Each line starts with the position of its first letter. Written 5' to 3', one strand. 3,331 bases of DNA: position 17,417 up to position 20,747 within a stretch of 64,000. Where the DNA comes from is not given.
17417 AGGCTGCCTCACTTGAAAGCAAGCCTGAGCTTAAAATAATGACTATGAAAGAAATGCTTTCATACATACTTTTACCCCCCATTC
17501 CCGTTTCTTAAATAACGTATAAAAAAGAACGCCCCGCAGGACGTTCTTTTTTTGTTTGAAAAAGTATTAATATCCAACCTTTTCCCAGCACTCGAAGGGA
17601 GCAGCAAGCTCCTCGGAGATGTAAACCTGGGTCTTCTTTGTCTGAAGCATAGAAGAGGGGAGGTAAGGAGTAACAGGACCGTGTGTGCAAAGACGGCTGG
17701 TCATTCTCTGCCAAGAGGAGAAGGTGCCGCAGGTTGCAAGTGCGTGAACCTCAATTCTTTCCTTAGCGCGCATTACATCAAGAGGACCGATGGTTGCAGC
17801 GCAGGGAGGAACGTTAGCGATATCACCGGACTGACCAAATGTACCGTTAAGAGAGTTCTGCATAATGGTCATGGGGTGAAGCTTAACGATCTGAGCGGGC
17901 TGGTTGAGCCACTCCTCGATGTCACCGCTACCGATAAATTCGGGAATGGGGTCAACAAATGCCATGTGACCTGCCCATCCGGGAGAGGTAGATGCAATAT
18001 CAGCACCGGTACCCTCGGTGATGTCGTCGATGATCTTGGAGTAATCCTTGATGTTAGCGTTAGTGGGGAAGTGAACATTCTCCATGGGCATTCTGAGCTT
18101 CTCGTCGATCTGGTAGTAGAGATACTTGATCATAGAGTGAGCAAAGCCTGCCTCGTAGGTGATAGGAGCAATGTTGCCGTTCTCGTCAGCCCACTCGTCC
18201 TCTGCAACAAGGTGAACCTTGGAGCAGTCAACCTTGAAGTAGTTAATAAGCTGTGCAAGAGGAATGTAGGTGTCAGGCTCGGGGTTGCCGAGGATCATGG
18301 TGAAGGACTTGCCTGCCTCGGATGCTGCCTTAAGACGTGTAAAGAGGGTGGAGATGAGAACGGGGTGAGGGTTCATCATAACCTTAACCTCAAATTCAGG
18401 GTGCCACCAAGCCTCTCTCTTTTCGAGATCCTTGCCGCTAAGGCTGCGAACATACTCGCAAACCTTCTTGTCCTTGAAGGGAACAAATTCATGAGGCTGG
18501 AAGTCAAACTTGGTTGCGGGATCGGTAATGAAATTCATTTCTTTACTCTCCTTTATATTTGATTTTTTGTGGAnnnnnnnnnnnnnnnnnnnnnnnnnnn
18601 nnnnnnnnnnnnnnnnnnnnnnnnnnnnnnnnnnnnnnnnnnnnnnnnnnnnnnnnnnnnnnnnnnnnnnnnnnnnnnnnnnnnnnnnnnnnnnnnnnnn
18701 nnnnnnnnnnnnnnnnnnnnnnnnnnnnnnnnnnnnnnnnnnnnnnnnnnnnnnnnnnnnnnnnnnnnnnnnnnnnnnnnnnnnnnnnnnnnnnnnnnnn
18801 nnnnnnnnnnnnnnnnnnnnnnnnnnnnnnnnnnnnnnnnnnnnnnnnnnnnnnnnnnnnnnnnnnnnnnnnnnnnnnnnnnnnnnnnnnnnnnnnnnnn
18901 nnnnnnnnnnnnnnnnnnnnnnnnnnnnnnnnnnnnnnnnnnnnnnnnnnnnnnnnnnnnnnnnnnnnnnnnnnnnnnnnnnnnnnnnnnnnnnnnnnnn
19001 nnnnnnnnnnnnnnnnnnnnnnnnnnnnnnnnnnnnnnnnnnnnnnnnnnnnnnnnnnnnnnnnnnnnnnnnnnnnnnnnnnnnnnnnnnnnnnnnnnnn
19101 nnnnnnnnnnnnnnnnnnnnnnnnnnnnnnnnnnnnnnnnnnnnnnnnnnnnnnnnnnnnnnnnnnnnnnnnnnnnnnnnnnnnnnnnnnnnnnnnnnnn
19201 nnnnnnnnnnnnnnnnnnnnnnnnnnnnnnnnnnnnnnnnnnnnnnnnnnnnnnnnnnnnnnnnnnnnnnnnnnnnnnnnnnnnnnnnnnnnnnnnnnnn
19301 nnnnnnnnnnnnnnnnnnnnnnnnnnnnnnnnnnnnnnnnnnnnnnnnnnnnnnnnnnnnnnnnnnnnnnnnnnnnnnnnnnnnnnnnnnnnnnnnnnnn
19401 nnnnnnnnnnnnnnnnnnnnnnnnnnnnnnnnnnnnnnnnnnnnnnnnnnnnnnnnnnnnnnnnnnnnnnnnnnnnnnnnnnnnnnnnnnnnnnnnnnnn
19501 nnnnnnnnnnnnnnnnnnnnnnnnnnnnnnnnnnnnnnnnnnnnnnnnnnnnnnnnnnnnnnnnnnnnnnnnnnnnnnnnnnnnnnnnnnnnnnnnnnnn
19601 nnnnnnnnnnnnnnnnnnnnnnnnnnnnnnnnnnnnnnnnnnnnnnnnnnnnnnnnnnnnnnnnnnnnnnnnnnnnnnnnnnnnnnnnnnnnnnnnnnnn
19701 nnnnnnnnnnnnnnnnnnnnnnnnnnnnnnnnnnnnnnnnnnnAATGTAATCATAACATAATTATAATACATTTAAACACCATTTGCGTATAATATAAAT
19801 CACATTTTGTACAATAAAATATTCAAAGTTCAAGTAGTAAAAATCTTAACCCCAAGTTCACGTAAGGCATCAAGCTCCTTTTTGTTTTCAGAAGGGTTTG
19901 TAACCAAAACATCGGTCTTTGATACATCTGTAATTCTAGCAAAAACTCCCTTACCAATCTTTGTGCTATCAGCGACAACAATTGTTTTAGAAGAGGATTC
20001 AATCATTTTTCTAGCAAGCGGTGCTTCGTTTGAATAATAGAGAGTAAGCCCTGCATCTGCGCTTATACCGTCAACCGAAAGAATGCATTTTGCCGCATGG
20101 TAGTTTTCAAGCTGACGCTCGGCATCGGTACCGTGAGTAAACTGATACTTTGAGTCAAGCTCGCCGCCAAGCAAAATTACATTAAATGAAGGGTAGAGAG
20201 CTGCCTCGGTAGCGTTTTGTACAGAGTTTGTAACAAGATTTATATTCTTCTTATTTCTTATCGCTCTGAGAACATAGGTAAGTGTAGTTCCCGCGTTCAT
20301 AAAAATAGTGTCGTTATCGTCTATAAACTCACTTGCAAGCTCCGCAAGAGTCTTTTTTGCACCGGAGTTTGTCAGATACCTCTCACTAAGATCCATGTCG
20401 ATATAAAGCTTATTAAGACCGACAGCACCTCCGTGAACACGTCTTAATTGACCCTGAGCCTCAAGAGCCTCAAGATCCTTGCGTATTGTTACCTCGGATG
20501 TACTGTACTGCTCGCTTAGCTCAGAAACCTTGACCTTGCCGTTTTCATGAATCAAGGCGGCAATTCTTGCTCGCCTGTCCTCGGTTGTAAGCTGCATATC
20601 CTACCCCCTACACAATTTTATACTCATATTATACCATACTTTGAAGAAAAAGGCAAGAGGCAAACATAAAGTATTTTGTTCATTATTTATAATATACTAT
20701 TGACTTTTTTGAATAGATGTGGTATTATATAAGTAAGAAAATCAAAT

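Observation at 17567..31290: One tightly packed DeoR-linked operon joins an unassigned sugar-phosphate module to a complete 2-oxoacid/acetoin dehydrogenase complex and LplA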

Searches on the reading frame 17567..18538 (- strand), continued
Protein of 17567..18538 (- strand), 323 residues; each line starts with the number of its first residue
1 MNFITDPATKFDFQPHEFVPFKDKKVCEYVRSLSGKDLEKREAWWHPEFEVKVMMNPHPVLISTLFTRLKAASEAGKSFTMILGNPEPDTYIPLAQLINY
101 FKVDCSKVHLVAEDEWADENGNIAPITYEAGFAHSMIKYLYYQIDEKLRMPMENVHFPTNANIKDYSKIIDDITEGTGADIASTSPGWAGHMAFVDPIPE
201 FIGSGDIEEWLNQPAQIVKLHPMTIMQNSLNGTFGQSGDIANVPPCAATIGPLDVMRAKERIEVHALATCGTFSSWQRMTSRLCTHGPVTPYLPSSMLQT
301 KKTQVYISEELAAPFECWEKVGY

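Call 73: fold_search(model_id=the predicted structure, library=pdb)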
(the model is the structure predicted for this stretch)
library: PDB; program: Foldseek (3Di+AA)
matches with E <= 10: 857; with E <= 0.001: 47
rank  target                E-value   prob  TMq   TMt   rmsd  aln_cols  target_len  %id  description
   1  5hj5_B                1.1e-16  1.00  0.64  0.76   4.9       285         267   18  Crystal structure of tertiary complex of glucosamine-6-phosphate deaminase from Vibrio cholerae with BETA-D-GLUCOSE-6- (released 2016-02-03)
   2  3hn6_B                3.8e-16  1.00  0.63  0.75   5.6       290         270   18  Crystal structure of glucosamine-6-phosphate deaminase from Borrelia burgdorferi (released 2009-06-09)
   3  7lqn_A                5.8e-16  1.00  0.62  0.75   3.5       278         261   19  Glucosamine-6-phosphate Deaminase from H. influenzae (released 2022-01-19)
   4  2bkv_A                6.6e-16  1.00  0.63  0.83   3.1       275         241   18  Structure and kinetics of a monomeric glucosamine-6-phosphate deaminase: missing link of the NagB superfamily (released 2005-03-09)
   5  7lqm_A                8.9e-16  1.00  0.58  0.72   6.2       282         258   18  Glucosamie-6-phosphate Deaminase from Pasturella multocida (released 2022-01-19)
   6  7lqm_B                1.3e-15  1.00  0.60  0.72   4.4       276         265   17  Glucosamie-6-phosphate Deaminase from Pasturella multocida (released 2022-01-19)
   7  1dea_A                1.6e-15  1.00  0.63  0.75   3.2       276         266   18  STRUCTURE AND CATALYTIC MECHANISM OF GLUCOSAMINE 6-PHOSPHATE DEAMINASE FROM ESCHERICHIA COLI AT 2.1 ANGSTROMS RESOLUTI (released 1996-01-29)
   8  3hn6_A                2.1e-15  1.00  0.62  0.73   5.0       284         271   17  Crystal structure of glucosamine-6-phosphate deaminase from Borrelia burgdorferi (released 2009-06-09)
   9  1ne7_B                2.6e-15  1.00  0.61  0.71   3.7       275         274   18  HUMAN GLUCOSAMINE-6-PHOSPHATE DEAMINASE ISOMERASE AT 1.75 A RESOLUTION COMPLEXED WITH N-ACETYL-GLUCOSAMINE-6-PHOSPHATE (released 2003-09-23)
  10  4r7t_B                2.6e-15  1.00  0.62  0.74   5.3       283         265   19  Crystal structure of glucosamine-6-phosphate deaminase from Vibrio cholerae (released 2014-10-01)
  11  4r7t_A                3.0e-15  1.00  0.60  0.71   6.0       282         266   18  Crystal structure of glucosamine-6-phosphate deaminase from Vibrio cholerae (released 2014-10-01)
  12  2bkv_B                6.1e-15  1.00  0.62  0.82   3.6       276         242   17  Structure and kinetics of a monomeric glucosamine-6-phosphate deaminase: missing link of the NagB superfamily (released 2005-03-09)
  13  3hn6_E                7.3e-15  1.00  0.61  0.73   3.8       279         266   18  Crystal structure of glucosamine-6-phosphate deaminase from Borrelia burgdorferi (released 2009-06-09)
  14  4r7t_C                8.8e-15  1.00  0.62  0.74   4.4       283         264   18  Crystal structure of glucosamine-6-phosphate deaminase from Vibrio cholerae (released 2014-10-01)
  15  1ne7_A                1.2e-14  1.00  0.59  0.67   4.0       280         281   18  HUMAN GLUCOSAMINE-6-PHOSPHATE DEAMINASE ISOMERASE AT 1.75 A RESOLUTION COMPLEXED WITH N-ACETYL-GLUCOSAMINE-6-PHOSPHATE (released 2003-09-23)
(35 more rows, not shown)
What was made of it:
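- On Glucosamine-6-phosphate deaminase (NagB): Foldseek to 5hj5 gives E 1e-16 and TM 0.76 normalised to the target (call 73).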

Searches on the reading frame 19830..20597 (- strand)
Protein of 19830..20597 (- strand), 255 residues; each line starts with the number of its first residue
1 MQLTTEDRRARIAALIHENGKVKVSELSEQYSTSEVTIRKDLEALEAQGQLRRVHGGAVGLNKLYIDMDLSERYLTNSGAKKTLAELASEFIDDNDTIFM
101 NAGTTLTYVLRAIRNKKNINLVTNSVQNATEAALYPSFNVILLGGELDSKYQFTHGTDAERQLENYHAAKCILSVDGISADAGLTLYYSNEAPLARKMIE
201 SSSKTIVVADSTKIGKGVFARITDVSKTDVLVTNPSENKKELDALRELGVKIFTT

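Call 5: search_protein_families(library=ncbifam, proteins=[window:19830-20597:-], max_evalue=0.00001)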
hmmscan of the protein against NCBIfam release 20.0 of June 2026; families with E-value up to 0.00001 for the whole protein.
window:19830-20597:- (255 aa): 10 families
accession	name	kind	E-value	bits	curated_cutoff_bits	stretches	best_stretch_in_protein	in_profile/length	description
NF040755.1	AgaR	equivalog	3.6e-55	186.9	260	1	4-253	3-254/256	transcriptional repressor AgaR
NF041397.1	TranRegGlpR_Halo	equivalog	1.7e-48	165.4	300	1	6-253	4-250/253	HTH-type transcriptional regulator GlpR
NF007316.0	PRK09802.1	equivalog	9.4e-46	156.2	351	1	4-252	14-264/269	DeoR family transcriptional regulator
NF007753.1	PRK10434.1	equivalog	2.7e-40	138.6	350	1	5-253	3-251/253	glucitol operon DNA-binding transcriptional repressor SrlR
NF040887.2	trans_reg_YciT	exception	7.5e-33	114.1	450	1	8-252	4-243/246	DNA-binding transcriptional regulator YciT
NF008154.0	PRK10906.1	equivalog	3.6e-30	105.1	331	1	7-237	5-234/252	DeoR/GlpR family transcriptional regulator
NF007961.0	PRK10681.1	equivalog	4e-27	95.2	244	1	4-250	4-248/252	DNA-binding transcriptional repressor DeoR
NF010034.0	PRK13509.1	equivalog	5.2e-27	94.8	244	1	6-253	4-249/251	HTH-type transcriptional regulator UlaR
NF040890.1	trans_reg_YgbI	equivalog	2.8e-26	92.6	400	1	7-253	5-250/253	DNA-binding transcriptional repressor YgbI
NF007720.0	PRK10411.1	equivalog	1.3e-18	67.2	259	1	7-238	4-236/243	L-fucose operon activator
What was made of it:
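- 19830..20597 (-): DeoR-family (AgaR-like) regulator, divergent from the kinase operon. AgaR scores 186.9 bits, below the 260 cut-off (call 5).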

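Call 16: search_protein_families(library=pfam, proteins=[window:19830-20597:-], max_evalue=0.01)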
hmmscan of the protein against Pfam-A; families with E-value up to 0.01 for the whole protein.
window:19830-20597:- (255 aa): 7 families
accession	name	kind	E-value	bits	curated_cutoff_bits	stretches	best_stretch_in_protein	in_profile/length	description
PF00455.28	DeoRC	-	8.4e-43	146.5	31.8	1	77-234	2-159/160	DeoR C terminal sensor domain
PF08220.18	HTH_DeoR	-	2.1e-16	59.8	21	1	8-59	1-52/57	DeoR-like helix-turn-helix domain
PF08279.18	HTH_11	-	8.9e-07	29.1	25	1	9-49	2-43/55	HTH domain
PF08280.17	HTH_Mga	-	0.00012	22.4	23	1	12-46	10-44/59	M protein trans-acting positive regulator (MGA) HTH domain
PF00392.27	GntR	-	0.00017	21.6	27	1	19-59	21-62/64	Bacterial regulatory proteins, gntR family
PF09012.17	FeoC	-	0.00075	20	21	1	13-57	6-50/69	FeoC like transcriptional regulator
PF19187.6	HTH_PafC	-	0.004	17.4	32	1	11-58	8-55/115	PafC helix-turn-helix domain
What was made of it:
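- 19830..20597 (-): HTH_DeoR plus DeoRC domains (call 16).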
